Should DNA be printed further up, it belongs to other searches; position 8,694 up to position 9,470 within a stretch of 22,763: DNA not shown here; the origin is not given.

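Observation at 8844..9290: ~150-aa Met/Pro-rich low-complexity tail on the giant YdiJ-like FAD/Fe-S oxidoreductase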

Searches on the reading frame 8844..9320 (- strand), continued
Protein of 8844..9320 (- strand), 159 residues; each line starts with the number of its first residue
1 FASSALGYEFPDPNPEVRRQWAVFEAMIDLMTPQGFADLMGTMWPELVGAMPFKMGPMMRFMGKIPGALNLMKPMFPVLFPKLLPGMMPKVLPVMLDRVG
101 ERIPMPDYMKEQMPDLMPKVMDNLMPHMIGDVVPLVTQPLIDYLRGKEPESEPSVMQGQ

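Call 39: predict_structure(alignment_id=A3)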
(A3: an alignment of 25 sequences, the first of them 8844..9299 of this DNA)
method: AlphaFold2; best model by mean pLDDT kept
length: 152 residues; sequences in the alignment: 25
mean_pLDDT: 88.3   pTM: 0.78
mean pLDDT of the five models: 88.3, 87.9, 87.7, 85.7, 85.6
residues with pLDDT >= 90: 110; 70-90: 29; 50-70: 8; < 50: 5
segments of 3 or more residues with pLDDT < 50: none
pLDDT, mean of each block of 10 residues (from residue 1): 76 90 95 95 92 91 90 91 94 92 93 91 93 92 57 48
secondary structure, 60 per line:
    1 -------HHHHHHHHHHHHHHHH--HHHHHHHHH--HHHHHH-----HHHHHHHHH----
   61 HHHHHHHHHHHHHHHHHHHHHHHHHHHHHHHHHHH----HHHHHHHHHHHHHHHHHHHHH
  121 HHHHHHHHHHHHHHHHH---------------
elements in order: H8-23 H26-34 H37-42 H48-56 H61-95 H100-137
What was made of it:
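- On HEAT/ARM helical repeats: There is one long hairpin, not a solenoid (call 39).
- The tail alone gives pLDDT 88.3 and pTM 0.78 with the same six helices (call 39). It is a compact, confidently predicted helical domain even in isolation (call 39).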

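Call 48: fold_search(model_id=the predicted structure, library=pdb)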
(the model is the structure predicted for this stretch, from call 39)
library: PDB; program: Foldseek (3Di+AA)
matches with E <= 10: 4; with E <= 0.001: 0
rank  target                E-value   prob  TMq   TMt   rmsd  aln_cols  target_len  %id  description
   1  7y5e_G6               4.6e+00  0.04  0.16  0.16  17.2       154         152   16  In situ single-PBS-PSII-PSI-LHCs megacomplex. (released 2023-02-01)
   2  7y5e_g6               6.8e+00  0.03  0.16  0.17  17.1       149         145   17  In situ single-PBS-PSII-PSI-LHCs megacomplex. (released 2023-02-01)
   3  5woz_MODEL_1_A        7.2e+00  0.02  0.16  0.17  17.0       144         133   12  NMR solution structure of Rtt103 (RTT) protein using two 4D-spectra (released 2018-02-07)
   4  5f5p_G                7.9e+00  0.02  0.16  0.14  21.5       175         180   14  Molecular Basis for Shroom2 Recognition by Rock1 (released 2016-10-19)
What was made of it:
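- Tried and rejected: Foldseek against the PDB found nothing with E < 1 (call 48).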

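Call 49: search_protein_families(library=pfam, proteins=[P0247, P0338, P0244, P0372, P0294, P0246, P0257, P0264, P0272], max_evalue=0.001)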
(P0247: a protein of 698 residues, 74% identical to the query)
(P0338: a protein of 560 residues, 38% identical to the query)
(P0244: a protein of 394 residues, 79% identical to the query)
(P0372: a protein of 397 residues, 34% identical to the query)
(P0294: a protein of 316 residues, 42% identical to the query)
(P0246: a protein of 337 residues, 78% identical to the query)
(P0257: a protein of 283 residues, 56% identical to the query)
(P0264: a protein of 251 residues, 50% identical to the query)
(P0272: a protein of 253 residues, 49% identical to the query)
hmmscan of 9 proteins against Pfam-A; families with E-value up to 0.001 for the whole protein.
P0247 (698 aa): 4 families
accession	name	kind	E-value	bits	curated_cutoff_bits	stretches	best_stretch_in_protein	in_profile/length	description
PF02754.22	CCG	-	4.3e-34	116.9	20.6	2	442-529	1-85/85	Cysteine-rich domain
PF13534.11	Fer4_17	-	4.1e-08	34.1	22.2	1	179-245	1-60/61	4Fe-4S dicluster domain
PF13183.11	Fer4_8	-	2e-05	25.5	27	1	177-243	2-66/68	4Fe-4S dicluster domain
PF13187.11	Fer4_9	-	0.00031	21.1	27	1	179-243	1-49/52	4Fe-4S dicluster domain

P0338 (560 aa): 6 families
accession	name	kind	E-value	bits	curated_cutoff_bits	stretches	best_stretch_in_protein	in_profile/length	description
PF02754.22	CCG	-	5.9e-36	122.9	20.6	2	297-384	1-85/85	Cysteine-rich domain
PF13183.11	Fer4_8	-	3e-10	40.9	27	1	40-107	4-68/68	4Fe-4S dicluster domain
PF13534.11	Fer4_17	-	3.6e-07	31.1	22.2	1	40-107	1-60/61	4Fe-4S dicluster domain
PF13237.11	Fer4_10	-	0.00073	19.9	25.5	0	92-105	8-23/53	4Fe-4S dicluster domain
PF12838.12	Fer4_7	-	0.00076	20.3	27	0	41-107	2-52/52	4Fe-4S dicluster domain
PF13187.11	Fer4_9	-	0.00079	19.8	27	1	40-106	1-50/52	4Fe-4S dicluster domain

P0244 (394 aa): 1 family
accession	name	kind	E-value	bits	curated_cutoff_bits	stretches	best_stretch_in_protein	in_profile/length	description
PF02754.22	CCG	-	2.3e-31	108.2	20.6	2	143-230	1-85/85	Cysteine-rich domain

P0372 (397 aa): 1 family
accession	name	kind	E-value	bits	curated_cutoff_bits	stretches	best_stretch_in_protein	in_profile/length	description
PF02754.22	CCG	-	4.8e-39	132.8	20.6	2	136-223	1-85/85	Cysteine-rich domain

P0294 (316 aa): 1 family
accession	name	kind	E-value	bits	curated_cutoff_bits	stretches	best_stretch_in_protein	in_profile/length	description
PF02754.22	CCG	-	8.1e-17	61.5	20.6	1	45-132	1-85/85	Cysteine-rich domain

P0246 (337 aa): 0 families

P0257 (283 aa): 0 families

P0264 (251 aa): 0 families

P0272 (253 aa): 1 family
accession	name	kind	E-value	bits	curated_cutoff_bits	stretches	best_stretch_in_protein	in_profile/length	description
PF02754.22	CCG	-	5.9e-09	36.3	20.6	1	11-62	1-46/85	Cysteine-rich domain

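Call 54: find_related_loci(query=window:8844-9299:-, collection=genome_contigs, flank=6000)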
Query window:8844-9299:- (152 aa) in genome_contigs; peptide patterns used: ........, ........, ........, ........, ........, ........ (x = any residue, [..] = any of these).
524 stretches matched a pattern; 473 encode a relative of the query (tblastn E <= 1e-3); the best 80 are kept; 80 distinct loci.
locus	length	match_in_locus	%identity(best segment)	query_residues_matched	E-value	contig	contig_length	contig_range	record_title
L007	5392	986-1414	86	2-144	7e-79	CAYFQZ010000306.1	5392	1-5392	MAG TPA_asm: uncultured Ignavibacteria bacterium isolate ERP108616_co1_151 genome assembly, contig: k119_1872700, whole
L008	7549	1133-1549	86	1-139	2e-78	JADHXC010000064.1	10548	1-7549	MAG: Dehalococcoidales bacterium isolate BS750m-G43 BS-750m-C11800, whole genome shotgun sequence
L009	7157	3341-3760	86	1-140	9e-79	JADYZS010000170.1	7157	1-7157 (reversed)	MAG: Anaerolineae bacterium isolate SJ583 c_000000713261, whole genome shotgun sequence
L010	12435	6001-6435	83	1-145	3e-78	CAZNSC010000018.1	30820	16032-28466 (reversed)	MAG TPA_asm: uncultured Dehalococcoidales bacterium isolate binchicken_co294_13 genome assembly, contig: NODE_1904_lengt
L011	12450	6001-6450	80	1-150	3e-78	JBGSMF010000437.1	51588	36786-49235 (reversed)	MAG: Thermoflexales bacterium isolate JTS-AC224 k141_2747219, whole genome shotgun sequence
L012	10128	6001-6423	84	1-141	4e-78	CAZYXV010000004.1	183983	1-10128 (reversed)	MAG TPA_asm: uncultured Anaerolineae bacterium isolate binchicken_co26_194 genome assembly, contig: NODE_65_length_18398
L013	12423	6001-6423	84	1-141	7e-78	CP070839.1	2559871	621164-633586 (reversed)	MAG: Candidatus Zixiibacteriota bacterium isolate bin1014 chromosome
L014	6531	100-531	85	1-144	8e-78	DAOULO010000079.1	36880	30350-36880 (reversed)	MAG TPA_asm: Dehalococcoidales bacterium isolate W31_45 k127_492311, whole genome shotgun sequence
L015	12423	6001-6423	83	1-141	8e-78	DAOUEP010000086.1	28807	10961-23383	MAG TPA_asm: Dehalococcoidales bacterium isolate N6_293 k139_1401563, whole genome shotgun sequence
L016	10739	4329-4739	88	2-138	4e-78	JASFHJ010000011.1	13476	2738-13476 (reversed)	MAG: Dehalococcoidia bacterium isolate D0608M20metaG_Bin_430 D0608M20metaG_FD_scaffold_201_c1, whole genome shotgun sequ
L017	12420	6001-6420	86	1-140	1e-77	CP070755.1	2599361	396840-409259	MAG: Candidatus Coatesbacteria bacterium isolate bin3 chromosome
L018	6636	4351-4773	82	1-141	2e-77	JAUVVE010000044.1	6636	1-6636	MAG: Dehalococcoidia bacterium isolate CSMAG_1156 CSMAG_1156_k127_463884_length_6636_cov_27.5114, whole genome shotgun s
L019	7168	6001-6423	84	1-141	2e-77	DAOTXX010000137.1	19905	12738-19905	MAG TPA_asm: Thermoflexales bacterium isolate H21_290 k133_1159509, whole genome shotgun sequence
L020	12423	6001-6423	84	1-141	3e-77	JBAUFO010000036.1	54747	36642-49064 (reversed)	MAG: Candidatus Zixiibacteriota bacterium isolate MFD13088_ilm_asm_bin32 k127_286484, whole genome shotgun sequence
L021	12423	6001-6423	82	1-141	2e-77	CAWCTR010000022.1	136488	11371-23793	MAG: uncultured delta proteobacterium isolate MFD01476.bin.2.8 genome assembly, contig: contig_36562, whole genome shotg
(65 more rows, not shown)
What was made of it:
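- Tried and rejected: It was repeated with the single sequence (call 54).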

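Call 64: list_cluster_members(proteins=[P0437, P0450, P0121, P0442])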
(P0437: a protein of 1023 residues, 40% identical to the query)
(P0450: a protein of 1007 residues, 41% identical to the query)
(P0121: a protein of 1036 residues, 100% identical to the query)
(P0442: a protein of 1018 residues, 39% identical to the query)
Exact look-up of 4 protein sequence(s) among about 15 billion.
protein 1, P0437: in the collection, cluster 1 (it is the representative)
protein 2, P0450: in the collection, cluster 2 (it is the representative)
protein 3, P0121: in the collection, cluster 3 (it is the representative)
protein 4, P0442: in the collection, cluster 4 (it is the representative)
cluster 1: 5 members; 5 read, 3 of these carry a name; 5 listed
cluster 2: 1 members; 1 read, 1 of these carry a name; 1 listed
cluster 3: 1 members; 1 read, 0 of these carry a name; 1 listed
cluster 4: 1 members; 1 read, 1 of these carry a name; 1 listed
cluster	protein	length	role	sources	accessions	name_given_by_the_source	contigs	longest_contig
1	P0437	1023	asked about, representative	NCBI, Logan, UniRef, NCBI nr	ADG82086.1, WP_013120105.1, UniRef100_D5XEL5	FAD-binding and (Fe-S)-binding domain-containing protein [Thermincola potens] | FAD linked oxidase domain protein n=1 Tax=Thermincola potens (strain JR) TaxID=635013 ...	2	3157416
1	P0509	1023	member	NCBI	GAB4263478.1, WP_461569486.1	FAD-binding protein [Thermincola ferriacetica]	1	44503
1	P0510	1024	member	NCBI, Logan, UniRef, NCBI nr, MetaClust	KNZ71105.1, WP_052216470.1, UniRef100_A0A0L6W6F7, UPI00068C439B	FAD linked oxidase domain-containing protein [Thermincola ferriacetica] | FAD linked oxidase domain-containing protein n=1 Tax=Thermincola ferriacetica ... | FAD-binding and (Fe-S)-binding domain-containing protein [Thermincola ferriacetica]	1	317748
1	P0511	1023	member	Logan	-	-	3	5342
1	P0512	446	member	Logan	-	-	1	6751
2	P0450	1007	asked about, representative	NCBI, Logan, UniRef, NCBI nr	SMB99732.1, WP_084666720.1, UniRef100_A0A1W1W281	Fe-S oxidoreductase/FAD/FMN-containing dehydrogenase [Thermanaeromonas toyohensis ToBE] | Fe-S oxidoreductase/FAD/FMN-containing dehydrogenase n=1 Tax=Thermanaeromonas toyohensis ... | FAD-binding and (Fe-S)-binding domain-containing protein [Thermanaeromonas toyohensis]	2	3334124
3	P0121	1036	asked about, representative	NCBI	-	-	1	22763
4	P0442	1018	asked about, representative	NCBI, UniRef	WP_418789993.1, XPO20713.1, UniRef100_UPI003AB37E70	FAD-binding protein [Phosphitispora sp. TUW77] | FAD-binding protein n=1 Tax=Phosphitispora sp. TUW77 TaxID=3152361 RepID=UPI003AB37E70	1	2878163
